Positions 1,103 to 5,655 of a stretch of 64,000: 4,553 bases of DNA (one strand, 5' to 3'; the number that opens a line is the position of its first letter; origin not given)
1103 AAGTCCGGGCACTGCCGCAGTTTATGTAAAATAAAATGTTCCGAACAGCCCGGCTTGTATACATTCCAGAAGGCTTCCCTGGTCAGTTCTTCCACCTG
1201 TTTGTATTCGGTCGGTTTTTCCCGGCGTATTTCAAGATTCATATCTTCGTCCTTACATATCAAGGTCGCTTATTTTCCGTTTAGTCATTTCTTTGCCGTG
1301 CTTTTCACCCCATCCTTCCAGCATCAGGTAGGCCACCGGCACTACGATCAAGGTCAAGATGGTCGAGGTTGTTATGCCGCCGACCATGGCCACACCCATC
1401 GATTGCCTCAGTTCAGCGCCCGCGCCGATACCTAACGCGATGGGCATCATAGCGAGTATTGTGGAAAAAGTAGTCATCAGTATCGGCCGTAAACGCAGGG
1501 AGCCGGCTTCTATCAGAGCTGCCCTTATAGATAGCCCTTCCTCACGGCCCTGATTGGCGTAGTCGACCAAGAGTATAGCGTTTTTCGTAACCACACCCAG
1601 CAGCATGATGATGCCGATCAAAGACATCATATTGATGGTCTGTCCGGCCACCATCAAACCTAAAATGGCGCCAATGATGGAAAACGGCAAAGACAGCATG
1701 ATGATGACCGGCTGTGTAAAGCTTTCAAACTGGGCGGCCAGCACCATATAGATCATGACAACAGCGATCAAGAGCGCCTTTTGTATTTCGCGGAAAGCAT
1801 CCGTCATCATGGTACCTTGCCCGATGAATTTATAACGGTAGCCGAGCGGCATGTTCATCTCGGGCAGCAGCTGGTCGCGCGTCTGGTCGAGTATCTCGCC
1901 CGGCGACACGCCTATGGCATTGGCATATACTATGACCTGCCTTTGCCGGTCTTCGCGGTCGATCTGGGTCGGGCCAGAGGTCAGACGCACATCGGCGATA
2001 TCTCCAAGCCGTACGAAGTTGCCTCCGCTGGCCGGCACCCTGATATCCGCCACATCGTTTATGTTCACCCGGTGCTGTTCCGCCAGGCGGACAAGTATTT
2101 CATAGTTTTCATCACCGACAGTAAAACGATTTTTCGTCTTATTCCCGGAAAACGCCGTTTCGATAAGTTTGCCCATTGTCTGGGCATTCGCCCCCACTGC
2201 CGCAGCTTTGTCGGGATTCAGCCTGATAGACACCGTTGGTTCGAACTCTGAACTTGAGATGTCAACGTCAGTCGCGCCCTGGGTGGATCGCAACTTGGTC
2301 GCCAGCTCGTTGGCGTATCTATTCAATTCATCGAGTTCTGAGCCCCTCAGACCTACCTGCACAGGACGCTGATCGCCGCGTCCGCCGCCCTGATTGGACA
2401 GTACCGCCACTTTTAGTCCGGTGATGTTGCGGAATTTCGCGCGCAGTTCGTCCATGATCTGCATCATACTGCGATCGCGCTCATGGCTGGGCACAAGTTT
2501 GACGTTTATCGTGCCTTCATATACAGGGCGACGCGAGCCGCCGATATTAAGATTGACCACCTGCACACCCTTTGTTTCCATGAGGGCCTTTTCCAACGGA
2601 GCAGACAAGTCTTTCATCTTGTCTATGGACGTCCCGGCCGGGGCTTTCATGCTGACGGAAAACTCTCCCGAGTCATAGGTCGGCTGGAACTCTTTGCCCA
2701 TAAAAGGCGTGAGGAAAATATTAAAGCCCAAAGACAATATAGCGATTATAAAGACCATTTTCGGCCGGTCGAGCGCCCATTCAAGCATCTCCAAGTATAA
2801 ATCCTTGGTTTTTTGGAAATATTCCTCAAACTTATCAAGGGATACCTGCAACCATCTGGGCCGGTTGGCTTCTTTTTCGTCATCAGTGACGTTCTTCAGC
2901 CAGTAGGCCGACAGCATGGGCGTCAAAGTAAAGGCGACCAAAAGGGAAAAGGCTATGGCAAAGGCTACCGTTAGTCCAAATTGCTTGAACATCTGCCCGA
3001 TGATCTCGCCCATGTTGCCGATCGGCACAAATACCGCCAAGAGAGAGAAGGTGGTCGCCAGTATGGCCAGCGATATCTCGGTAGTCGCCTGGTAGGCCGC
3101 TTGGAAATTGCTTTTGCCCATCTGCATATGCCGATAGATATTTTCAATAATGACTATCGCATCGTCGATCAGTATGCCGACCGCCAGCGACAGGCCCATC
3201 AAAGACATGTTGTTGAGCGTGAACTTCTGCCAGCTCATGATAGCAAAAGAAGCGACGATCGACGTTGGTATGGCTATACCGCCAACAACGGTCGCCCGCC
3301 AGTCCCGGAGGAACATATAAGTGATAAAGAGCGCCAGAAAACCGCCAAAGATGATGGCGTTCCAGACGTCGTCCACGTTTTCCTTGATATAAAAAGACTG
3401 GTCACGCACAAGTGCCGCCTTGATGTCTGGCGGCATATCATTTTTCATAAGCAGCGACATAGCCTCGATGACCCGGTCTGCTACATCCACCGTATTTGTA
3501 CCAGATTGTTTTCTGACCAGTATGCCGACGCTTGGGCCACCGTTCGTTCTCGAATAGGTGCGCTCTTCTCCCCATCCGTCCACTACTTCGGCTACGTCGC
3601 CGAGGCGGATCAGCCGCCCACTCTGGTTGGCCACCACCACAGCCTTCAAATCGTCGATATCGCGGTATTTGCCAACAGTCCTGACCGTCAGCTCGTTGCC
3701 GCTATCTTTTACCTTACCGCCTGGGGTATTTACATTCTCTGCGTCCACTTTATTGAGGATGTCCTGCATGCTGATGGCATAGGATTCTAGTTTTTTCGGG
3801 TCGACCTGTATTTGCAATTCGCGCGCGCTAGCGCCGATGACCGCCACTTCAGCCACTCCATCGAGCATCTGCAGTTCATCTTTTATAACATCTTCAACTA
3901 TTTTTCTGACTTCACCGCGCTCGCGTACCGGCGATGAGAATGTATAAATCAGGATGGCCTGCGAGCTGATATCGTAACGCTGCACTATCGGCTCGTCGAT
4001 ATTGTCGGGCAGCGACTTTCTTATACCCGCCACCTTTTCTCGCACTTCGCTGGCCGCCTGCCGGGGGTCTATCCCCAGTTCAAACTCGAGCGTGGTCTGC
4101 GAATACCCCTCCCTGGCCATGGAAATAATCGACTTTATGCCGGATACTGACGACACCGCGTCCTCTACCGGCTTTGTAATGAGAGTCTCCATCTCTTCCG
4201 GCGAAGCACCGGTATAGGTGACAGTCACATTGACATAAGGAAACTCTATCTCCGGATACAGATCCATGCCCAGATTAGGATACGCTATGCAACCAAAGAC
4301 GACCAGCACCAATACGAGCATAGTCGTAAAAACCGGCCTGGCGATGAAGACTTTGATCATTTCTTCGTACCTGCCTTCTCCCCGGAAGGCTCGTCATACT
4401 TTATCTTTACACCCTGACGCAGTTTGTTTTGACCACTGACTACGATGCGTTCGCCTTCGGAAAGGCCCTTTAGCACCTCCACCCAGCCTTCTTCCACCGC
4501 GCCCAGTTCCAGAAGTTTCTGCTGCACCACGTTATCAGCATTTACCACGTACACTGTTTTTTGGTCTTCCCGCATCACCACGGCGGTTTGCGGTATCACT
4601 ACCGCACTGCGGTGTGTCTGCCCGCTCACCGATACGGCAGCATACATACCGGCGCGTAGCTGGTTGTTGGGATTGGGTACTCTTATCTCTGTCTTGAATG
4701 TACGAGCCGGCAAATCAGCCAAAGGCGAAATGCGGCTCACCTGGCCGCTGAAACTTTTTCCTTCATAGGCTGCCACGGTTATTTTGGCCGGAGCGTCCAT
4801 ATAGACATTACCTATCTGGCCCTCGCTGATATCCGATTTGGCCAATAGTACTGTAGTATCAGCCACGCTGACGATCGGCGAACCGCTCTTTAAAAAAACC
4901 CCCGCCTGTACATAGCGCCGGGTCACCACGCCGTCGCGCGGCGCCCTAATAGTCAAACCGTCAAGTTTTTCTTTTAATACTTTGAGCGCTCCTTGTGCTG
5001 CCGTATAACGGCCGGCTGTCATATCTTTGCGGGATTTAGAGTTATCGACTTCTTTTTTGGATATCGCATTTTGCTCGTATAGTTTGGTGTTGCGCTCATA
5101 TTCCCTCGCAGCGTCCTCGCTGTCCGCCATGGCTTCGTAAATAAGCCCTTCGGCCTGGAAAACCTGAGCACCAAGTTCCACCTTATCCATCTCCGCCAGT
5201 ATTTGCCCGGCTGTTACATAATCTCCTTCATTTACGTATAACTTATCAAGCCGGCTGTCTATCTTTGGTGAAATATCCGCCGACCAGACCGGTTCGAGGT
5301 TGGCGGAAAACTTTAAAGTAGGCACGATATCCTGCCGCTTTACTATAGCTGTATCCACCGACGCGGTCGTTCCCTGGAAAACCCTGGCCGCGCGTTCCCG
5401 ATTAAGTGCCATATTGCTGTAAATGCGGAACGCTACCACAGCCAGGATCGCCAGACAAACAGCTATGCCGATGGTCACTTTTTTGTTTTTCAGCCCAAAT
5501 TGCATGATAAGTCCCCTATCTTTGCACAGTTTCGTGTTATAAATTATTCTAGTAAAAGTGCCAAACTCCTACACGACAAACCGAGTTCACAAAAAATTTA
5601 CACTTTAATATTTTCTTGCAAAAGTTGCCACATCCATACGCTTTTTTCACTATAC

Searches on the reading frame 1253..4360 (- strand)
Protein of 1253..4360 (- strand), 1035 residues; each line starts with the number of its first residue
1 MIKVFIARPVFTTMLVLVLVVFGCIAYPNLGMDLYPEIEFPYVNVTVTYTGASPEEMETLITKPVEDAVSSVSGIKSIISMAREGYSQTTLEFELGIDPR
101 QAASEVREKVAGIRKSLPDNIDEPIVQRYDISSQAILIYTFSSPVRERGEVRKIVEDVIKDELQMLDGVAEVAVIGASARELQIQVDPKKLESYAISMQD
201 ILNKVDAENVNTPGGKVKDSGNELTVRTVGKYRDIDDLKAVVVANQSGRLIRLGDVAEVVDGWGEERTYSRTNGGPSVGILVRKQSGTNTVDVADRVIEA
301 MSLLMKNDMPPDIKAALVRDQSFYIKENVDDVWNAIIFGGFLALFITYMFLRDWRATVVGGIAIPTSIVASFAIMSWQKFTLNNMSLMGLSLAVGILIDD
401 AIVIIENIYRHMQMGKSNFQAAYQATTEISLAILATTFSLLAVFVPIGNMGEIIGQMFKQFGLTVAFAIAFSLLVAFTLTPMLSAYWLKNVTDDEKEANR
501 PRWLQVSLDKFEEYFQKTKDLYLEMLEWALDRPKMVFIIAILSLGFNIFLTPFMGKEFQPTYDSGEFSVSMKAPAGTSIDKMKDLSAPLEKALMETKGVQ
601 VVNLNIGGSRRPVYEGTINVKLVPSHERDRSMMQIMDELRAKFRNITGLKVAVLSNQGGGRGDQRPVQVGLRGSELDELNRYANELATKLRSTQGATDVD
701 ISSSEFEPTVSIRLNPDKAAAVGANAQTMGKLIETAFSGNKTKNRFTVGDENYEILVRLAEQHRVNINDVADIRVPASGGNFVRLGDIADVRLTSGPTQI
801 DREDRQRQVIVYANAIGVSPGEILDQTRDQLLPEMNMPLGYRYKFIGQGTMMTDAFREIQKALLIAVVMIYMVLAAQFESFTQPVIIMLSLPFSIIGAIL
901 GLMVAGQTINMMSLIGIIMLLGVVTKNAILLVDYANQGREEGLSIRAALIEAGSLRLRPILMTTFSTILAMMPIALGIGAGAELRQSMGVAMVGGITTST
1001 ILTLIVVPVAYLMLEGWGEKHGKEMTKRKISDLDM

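Call 82: search_protein_families(library=pfam, proteins=[window:1253-4360:-], max_evalue=0.00001)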
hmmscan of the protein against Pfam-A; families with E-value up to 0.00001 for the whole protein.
window:1253-4360:- (1035 aa): 2 families
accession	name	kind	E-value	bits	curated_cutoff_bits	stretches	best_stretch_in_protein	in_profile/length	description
PF00873.25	ACR_tran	-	1.9e-278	926.8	28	1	1-1014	1-1020/1021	AcrB/AcrD/AcrF family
PF03176.21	MMPL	-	2.8e-09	36.8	20.5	1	342-504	155-320/333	MMPL family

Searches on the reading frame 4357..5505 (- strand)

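Call 82: search_protein_families(library=pfam, proteins=[window:4357-5505:-], max_evalue=0.00001)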
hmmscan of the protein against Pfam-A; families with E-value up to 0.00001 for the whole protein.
window:4357-5505:- (382 aa): 3 families
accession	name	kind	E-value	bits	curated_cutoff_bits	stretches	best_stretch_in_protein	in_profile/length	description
PF16576.10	HlyD_D23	-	3.2e-28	98.9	30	1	76-289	20-214/214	Barrel-sandwich domain of CusB or HlyD membrane-fusion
PF13437.12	HlyD_3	-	2.6e-18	67.1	22.2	1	185-285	1-105/106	HlyD family secretion protein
PF13533.13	Biotin_lipoyl_2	-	1.5e-07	31.5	29.8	1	78-107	3-32/32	Biotin-lipoyl like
